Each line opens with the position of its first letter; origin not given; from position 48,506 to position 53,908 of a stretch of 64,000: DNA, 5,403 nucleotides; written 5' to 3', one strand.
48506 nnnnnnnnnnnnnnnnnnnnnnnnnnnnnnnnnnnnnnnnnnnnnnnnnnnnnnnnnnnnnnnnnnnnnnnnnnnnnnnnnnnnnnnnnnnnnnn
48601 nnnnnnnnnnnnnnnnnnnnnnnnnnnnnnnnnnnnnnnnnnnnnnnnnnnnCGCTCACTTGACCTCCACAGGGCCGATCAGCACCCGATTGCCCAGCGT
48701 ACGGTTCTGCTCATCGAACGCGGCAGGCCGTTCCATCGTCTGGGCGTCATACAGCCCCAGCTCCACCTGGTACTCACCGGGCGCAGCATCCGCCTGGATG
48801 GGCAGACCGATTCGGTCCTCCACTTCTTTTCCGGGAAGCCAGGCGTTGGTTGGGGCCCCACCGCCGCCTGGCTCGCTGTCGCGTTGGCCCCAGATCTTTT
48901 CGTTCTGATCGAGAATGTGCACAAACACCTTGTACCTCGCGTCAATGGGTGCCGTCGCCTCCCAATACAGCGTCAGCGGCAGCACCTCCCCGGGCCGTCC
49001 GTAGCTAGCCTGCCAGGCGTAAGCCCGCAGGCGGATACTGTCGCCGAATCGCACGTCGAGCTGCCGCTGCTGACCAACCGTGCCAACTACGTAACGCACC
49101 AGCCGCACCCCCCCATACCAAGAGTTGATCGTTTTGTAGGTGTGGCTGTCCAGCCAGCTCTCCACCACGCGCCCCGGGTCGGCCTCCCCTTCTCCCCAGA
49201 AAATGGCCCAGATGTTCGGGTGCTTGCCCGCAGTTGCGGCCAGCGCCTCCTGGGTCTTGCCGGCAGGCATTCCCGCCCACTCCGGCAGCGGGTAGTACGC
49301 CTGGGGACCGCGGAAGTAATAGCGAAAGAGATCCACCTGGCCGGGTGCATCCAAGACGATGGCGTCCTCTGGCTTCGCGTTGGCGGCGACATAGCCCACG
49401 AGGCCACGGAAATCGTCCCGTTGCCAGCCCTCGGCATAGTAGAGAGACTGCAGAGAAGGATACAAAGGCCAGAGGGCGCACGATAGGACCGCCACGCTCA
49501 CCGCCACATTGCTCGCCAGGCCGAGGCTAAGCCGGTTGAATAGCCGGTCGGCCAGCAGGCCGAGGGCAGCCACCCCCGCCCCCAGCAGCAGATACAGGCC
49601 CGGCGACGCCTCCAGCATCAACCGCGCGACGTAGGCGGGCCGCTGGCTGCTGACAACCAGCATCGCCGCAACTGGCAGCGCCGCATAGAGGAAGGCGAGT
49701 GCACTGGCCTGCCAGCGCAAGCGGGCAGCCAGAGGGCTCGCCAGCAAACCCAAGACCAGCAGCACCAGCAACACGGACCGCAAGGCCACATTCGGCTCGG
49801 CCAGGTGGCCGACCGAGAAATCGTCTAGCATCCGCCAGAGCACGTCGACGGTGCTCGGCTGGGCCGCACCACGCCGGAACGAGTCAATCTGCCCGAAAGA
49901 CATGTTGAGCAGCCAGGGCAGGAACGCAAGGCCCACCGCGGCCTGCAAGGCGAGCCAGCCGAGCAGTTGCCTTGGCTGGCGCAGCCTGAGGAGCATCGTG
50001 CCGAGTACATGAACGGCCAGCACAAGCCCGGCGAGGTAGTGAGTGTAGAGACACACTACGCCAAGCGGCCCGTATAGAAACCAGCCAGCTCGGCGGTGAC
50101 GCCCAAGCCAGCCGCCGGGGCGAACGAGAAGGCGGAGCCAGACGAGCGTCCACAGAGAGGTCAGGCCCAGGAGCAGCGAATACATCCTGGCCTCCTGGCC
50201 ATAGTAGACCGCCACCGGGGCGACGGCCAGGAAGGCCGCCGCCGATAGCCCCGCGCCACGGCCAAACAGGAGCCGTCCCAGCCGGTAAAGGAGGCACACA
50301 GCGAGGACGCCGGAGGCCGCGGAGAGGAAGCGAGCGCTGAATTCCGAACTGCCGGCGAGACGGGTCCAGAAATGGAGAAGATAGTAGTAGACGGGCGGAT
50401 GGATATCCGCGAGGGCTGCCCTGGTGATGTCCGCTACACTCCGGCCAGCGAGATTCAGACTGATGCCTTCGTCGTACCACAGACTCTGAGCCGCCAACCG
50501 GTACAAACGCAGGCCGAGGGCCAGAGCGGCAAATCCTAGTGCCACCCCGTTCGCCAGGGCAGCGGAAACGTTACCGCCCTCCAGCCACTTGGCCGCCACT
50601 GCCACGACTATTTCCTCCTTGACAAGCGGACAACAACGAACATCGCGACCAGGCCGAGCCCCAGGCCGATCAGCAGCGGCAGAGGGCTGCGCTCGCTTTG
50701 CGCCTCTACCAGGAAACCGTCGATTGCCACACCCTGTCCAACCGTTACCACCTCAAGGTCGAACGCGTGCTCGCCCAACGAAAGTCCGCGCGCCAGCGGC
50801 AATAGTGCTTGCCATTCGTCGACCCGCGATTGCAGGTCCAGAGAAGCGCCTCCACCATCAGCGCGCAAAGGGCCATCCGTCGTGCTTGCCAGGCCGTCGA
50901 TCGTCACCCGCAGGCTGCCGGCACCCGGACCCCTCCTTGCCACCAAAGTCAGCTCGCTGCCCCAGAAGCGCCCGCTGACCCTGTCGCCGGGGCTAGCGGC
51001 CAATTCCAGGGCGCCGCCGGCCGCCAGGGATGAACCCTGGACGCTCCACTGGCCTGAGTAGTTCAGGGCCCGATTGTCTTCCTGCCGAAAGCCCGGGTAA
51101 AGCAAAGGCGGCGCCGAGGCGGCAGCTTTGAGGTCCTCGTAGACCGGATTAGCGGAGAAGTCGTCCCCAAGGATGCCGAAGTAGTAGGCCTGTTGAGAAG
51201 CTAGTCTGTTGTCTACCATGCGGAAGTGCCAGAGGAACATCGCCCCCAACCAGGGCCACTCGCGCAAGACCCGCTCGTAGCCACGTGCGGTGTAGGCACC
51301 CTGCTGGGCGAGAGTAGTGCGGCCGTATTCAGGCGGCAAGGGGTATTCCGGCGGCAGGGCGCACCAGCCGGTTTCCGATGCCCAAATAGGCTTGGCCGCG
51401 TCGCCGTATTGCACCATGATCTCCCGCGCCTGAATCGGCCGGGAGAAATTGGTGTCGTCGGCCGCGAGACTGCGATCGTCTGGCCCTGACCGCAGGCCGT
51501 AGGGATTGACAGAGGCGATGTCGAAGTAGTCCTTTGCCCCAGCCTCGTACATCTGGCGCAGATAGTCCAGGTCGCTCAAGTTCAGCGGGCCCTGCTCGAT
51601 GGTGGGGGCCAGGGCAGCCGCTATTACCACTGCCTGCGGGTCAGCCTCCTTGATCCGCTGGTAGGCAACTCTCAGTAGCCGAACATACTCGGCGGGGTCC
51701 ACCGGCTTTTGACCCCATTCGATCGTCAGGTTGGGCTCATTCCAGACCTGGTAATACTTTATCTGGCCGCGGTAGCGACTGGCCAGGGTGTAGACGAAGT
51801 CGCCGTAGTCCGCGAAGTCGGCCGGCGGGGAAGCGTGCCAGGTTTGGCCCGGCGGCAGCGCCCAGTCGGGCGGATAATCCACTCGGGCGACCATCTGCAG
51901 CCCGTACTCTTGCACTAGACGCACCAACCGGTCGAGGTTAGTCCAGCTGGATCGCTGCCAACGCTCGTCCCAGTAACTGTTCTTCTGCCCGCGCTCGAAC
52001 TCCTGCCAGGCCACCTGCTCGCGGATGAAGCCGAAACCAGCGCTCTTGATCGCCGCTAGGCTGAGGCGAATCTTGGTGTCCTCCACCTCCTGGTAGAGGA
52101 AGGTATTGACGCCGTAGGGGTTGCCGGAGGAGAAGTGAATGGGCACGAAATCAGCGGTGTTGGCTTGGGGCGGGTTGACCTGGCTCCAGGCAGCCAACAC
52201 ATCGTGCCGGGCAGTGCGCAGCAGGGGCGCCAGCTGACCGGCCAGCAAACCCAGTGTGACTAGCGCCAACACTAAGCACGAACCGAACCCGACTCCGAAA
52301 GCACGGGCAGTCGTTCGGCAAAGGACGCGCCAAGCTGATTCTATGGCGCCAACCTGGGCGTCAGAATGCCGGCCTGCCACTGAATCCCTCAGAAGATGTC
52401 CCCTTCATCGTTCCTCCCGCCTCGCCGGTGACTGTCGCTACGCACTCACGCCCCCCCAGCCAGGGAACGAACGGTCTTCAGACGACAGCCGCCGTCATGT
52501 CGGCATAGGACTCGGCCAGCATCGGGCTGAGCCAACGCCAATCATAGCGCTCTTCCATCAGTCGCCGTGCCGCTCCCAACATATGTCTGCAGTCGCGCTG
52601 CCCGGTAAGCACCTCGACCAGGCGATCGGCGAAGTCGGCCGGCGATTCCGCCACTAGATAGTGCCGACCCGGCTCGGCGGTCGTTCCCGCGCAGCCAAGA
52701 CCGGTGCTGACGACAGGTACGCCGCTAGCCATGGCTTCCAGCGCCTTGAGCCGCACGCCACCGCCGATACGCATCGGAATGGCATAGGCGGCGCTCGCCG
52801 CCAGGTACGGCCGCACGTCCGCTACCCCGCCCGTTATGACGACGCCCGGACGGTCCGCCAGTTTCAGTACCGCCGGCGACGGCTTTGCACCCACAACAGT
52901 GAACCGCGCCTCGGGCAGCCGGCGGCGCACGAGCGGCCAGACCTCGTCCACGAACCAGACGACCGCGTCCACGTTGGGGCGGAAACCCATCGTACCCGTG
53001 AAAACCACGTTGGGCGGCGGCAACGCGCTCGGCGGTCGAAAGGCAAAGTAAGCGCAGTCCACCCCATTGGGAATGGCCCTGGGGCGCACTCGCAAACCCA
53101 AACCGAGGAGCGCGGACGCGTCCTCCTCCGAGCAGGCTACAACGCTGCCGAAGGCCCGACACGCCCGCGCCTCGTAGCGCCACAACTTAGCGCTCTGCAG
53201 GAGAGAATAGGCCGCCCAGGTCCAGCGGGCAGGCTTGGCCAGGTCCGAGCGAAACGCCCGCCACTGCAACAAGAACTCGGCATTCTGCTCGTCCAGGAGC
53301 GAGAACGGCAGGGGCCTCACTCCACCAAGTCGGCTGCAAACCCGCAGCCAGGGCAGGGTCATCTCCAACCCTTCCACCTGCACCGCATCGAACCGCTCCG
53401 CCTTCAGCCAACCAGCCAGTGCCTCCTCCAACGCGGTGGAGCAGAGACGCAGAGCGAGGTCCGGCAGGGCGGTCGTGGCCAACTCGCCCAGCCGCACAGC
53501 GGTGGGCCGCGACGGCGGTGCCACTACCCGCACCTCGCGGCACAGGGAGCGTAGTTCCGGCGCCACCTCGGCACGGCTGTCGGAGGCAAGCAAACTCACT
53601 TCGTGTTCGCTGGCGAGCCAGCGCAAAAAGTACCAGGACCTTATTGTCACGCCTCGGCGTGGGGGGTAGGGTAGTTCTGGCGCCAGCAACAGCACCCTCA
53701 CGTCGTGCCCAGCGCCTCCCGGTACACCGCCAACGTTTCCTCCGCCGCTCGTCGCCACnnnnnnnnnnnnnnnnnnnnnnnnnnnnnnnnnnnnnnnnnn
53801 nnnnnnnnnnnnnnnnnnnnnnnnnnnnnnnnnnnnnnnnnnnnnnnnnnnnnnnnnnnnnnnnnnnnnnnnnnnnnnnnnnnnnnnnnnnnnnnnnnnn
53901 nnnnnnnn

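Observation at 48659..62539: Eight copies (1+3+3+1) of an unassigned ~130-145-aa module fused to the C termini of the GT-C paralogues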

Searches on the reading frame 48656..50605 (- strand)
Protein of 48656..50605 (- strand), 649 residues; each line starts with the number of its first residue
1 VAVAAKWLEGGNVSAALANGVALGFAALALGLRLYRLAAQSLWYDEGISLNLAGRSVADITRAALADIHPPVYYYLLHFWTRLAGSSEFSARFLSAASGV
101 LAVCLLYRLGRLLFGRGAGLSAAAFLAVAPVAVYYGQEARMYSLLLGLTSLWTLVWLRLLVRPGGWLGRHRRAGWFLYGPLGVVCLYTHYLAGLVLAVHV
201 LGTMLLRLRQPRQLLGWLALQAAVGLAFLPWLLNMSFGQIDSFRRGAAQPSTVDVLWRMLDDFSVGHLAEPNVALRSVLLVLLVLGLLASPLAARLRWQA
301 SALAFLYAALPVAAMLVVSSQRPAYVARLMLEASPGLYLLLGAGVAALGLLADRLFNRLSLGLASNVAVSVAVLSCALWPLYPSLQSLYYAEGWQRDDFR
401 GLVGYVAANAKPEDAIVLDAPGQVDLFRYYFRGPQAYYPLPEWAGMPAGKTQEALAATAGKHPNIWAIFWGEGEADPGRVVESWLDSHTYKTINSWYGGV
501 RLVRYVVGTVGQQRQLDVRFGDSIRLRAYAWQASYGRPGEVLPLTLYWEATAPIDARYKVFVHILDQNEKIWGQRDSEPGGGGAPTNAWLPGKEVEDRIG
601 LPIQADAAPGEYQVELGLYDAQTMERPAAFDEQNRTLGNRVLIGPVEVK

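Call 7: search_protein_families(library=pfam, proteins=[window:48656-50605:-], max_evalue=1)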
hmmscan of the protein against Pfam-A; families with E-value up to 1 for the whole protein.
window:48656-50605:- (649 aa): 2 families
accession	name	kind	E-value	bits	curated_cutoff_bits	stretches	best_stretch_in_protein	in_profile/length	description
PF13231.12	PMT_2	-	2.2e-14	54.4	26.1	1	69-232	2-158/160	Dolichyl-phosphate-mannose-protein mannosyltransferase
PF25230.1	DUF7846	-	0.089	13.1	26.3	1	397-434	24-61/177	Domain of unknown function (DUF7846)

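Call 8: search_protein_families(library=ncbifam, proteins=[window:48656-50605:-], max_evalue=1)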
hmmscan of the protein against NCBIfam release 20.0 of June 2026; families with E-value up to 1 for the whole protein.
window:48656-50605:- (649 aa): 4 families
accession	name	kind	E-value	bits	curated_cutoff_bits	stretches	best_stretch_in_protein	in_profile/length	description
NF052499.1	MnslTaseMT1671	equivalog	5.7e-16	58.1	900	1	38-420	45-408/523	mannosyltransferase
TIGR03663.1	TIGR03663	subfamily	9.3e-09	34.8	126.25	1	27-159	9-140/435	flippase activity-associated protein Agl23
TIGR04154.1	archaeo_STT3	subfamily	0.00014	20.3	450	1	88-134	95-141/831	oligosaccharyl transferase, archaeosortase A system-associated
NF009784.2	PRK13279.1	equivalog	0.00059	18.6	567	1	72-238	64-229/539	lipid IV(A) 4-amino-4-deoxy-L-arabinosyltransferase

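Call 43: find_homologous_proteins(query=window:48656-50605:-, max_evalue=1e-10)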
Query window:48656-50605:- (649 aa): 385 proteins with E <= 1e-10 among 8000 candidates; the best 120 are listed.
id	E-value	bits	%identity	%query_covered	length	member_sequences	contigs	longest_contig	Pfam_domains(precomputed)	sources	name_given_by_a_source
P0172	0.0e+0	1433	100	100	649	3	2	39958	PF13231.13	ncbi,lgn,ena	-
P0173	0.0e+0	1086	76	100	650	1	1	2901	PF13231.13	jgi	jgi:mannosyltransferase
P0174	7.4e-266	902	65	95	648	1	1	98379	PF13231.13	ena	-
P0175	4.4e-263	893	64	98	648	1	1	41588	PF13231.13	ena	-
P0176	1.6e-239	815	59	95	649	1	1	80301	PF13231.13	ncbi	ncbi:MAG: glycosyltransferase family 39 protein [Chloroflexota bacterium]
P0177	5.3e-222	757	54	98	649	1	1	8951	PF13231.13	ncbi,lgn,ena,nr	ncbi:MAG: glycosyltransferase family 39 protein [Dehalococcoidales bacterium]|nr:glycosyltransferase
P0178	2.6e-221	755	56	98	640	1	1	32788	PF13231.13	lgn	-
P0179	3.5e-130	453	40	96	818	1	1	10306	PF13231.13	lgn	-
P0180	2.2e-129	451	35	96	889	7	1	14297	PF13231.13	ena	-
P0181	1.8e-127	445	40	95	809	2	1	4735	PF13231.13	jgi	jgi:mannosyltransferase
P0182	1.7e-126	441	41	98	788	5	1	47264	PF13231.13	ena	-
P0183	2.2e-123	431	38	95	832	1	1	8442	PF13231.13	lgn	-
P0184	7.3e-119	416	38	94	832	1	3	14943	PF16116.11,PF13231.13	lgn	-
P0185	2.2e-118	414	39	51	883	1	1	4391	PF13231.13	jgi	jgi:hypothetical protein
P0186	3.5e-118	414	40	90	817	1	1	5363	PF13231.13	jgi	jgi:mannosyltransferase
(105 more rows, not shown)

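Call 44: find_encoding_contigs(protein=P0172, flank=10000, max_places=3)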
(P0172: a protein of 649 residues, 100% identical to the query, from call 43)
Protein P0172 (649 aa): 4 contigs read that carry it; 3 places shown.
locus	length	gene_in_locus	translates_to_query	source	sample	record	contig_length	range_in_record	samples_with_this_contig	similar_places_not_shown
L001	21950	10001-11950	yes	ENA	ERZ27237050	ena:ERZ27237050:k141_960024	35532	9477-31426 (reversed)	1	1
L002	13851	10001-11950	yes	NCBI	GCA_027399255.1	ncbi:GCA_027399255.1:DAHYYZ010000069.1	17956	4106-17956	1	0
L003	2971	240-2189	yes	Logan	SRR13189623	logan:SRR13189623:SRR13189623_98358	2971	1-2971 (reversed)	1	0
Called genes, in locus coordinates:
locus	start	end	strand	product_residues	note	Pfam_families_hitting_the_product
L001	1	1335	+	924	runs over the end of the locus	PF13231:PMT_2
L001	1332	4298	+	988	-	PF13231:PMT_2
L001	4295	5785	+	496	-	PF04932:Wzy_C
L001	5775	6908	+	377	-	PF13439:Glyco_transf_4, PF20706:GT4-conflict, PF00534:Glycos_transf_1, PF13692:Glyco_trans_1_4, PF13524:Glyco_trans_1_2 (weak)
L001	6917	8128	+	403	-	PF13439:Glyco_transf_4, PF00534:Glycos_transf_1, PF13692:Glyco_trans_1_4, PF13524:Glyco_trans_1_2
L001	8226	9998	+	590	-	-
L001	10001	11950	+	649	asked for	PF13231:PMT_2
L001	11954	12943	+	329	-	PF00535:Glycos_transf_2, PF13641:Glyco_tranf_2_3 (weak), PF13632:Glyco_trans_2_3 (weak)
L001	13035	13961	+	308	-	PF13641:Glyco_tranf_2_3, PF00535:Glycos_transf_2, PF13632:Glyco_trans_2_3 (weak)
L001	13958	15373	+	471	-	PF13727:CoA_binding_3, PF02397:Bac_transf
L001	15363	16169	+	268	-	PF13620:CarboxypepD_reg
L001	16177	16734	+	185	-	PF01195:Pept_tRNA_hydro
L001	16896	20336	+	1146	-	PF17757:UvrB_inter, PF02559:CarD_TRCF_RID, PF00270:DEAD, PF04851:ResIII, PF00271:Helicase_C, PF03461:TRCF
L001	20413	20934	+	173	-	PF00156:Pribosyltran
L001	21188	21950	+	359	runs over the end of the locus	PF01008:IF-2B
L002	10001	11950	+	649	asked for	PF13231:PMT_2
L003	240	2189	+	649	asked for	PF13231:PMT_2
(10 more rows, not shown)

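Call 92: search_solved_structures(query=window:48656-50605:-, max_evalue=10)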
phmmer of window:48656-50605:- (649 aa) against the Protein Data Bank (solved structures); distinct sequences matched with E-value up to 10: 0.

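Call 98: search_protein_families(library=pfam, proteins=[P0184, P0179, P0180, P0182], max_evalue=0.1)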
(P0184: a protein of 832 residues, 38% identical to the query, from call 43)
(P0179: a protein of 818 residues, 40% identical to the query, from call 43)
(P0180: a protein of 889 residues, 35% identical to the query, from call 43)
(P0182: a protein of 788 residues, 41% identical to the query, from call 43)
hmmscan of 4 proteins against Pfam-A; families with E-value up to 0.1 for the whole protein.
P0184 (832 aa): 4 families
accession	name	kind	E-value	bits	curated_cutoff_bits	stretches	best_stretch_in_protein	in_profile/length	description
PF13231.12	PMT_2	-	2.6e-11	44.4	26.1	1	59-150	2-93/160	Dolichyl-phosphate-mannose-protein mannosyltransferase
PF16116.10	DUF4832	-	0.00067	19.9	29.2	1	516-660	71-203/216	Domain of unknown function (DUF4832)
PF20176.3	DUF6541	-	0.0018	17.1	29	1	54-491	150-582/646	Family of unknown function (DUF6541)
PF15418.12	DUF4625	-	0.027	15.2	27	1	790-815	95-120/131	Domain of unknown function (DUF4625)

P0179 (818 aa): 1 family
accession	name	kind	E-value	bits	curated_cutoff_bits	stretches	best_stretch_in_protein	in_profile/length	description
PF13231.12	PMT_2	-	5.9e-16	59.5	26.1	1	67-229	2-158/160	Dolichyl-phosphate-mannose-protein mannosyltransferase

P0180 (889 aa): 1 family
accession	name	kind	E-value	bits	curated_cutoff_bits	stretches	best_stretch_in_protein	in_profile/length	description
PF13231.12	PMT_2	-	1.1e-10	42.4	26.1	1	82-171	2-91/160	Dolichyl-phosphate-mannose-protein mannosyltransferase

P0182 (788 aa): 1 family
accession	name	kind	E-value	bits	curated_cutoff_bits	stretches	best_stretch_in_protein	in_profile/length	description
PF13231.12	PMT_2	-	3.9e-09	37.4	26.1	1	58-231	2-158/160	Dolichyl-phosphate-mannose-protein mannosyltransferase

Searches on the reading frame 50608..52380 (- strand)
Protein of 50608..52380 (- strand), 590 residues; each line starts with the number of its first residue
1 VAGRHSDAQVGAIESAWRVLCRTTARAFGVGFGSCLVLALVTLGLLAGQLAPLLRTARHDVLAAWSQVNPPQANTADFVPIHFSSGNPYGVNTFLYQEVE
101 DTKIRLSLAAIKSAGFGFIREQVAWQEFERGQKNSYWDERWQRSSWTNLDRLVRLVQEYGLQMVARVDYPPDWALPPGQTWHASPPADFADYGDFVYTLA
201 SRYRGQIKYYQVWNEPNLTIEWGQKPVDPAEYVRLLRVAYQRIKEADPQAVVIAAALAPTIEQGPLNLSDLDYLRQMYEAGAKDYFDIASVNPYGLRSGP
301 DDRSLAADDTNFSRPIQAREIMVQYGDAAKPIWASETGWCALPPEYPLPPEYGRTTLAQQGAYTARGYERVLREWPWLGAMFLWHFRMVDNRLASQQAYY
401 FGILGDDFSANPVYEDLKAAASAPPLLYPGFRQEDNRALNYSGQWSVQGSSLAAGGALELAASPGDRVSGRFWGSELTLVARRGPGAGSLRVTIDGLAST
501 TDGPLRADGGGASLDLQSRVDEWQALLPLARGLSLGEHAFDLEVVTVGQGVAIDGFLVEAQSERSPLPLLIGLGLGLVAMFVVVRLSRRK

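Call 19: search_protein_families(library=pfam, proteins=[window:50608-52380:-], max_evalue=0.001)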
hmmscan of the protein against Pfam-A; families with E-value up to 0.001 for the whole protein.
window:50608-52380:- (590 aa): 1 family
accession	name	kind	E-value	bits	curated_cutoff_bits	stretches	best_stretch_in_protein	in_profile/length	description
PF00150.24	Cellulase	-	4.3e-05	23.6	23.5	1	89-254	11-165/272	Cellulase (glycosyl hydrolase family 5)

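Call 57: search_protein_families(library=ncbifam, proteins=[window:50608-52380:-], max_evalue=0.001)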
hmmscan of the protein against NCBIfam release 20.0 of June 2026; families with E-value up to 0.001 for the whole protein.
window:50608-52380:- (590 aa): 0 families

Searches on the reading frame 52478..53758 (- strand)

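Call 19: search_protein_families(library=pfam, proteins=[window:52478-53758:-], max_evalue=0.001)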
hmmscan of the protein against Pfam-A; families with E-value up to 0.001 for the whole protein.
window:52478-53758:- (426 aa): 4 families
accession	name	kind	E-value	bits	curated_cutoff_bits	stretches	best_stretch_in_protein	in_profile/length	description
PF13692.12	Glyco_trans_1_4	-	2.2e-27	96.5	27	1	249-385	2-141/142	Glycosyl transferases group 1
PF13439.12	Glyco_transf_4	-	7.1e-10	39.6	28.5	1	42-236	9-169/170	Glycosyltransferase Family 4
PF00534.26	Glycos_transf_1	-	3.1e-08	33.8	26.4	1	272-397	35-169/172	Glycosyl transferases group 1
PF13524.12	Glyco_trans_1_2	-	1.4e-07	32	25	1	279-408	10-136/144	Glycosyl transferase-like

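Call 57: search_protein_families(library=ncbifam, proteins=[window:52478-53758:-], max_evalue=0.001)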
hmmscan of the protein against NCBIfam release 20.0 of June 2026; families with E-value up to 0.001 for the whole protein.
window:52478-53758:- (426 aa): 8 families
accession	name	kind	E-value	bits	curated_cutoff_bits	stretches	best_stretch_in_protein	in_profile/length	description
TIGR03087.1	stp1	hypoth_equivalog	3e-70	237.4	316.65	1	22-408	1-384/397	TIGR03087 family PEP-CTERM/XrtA system glycosyltransferase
TIGR04047.1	MSMEG_0565_glyc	hypoth_equivalog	1.1e-08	34.6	259.85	1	304-410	258-363/373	MSMEG_0565 family glycosyltransferase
NF053787.1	GlcN_PG_synth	equivalog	7e-08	31.7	480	1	337-421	276-359/361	N-acetylglucosaminyl phosphatidylglycerol synthase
TIGR03088.1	stp2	hypoth_equivalog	7.5e-07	28.5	409.05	1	272-410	215-362/374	TIGR03088 family PEP-CTERM/XrtA system glycosyltransferase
NF047684.1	TeichurnBiosyTuaC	equivalog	9e-06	24.8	550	1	289-421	253-389/391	teichuronic acid biosynthesis protein TuaC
TIGR03449.1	mycothiol_MshA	equivalog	7.5e-05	21.8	462.5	1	335-422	316-404/406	D-inositol-3-phosphate glycosyltransferase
NF041876.1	EPS_EpsE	equivalog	0.00029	20.2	400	1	315-408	289-383/389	exopolysaccharide biosynthesis GT4 family glycosyltransferase EpsE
TIGR03999.1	thiol_BshA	equivalog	0.00032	19.8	273.7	1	308-421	259-373/375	N-acetyl-alpha-D-glucosaminyl L-malate synthase BshA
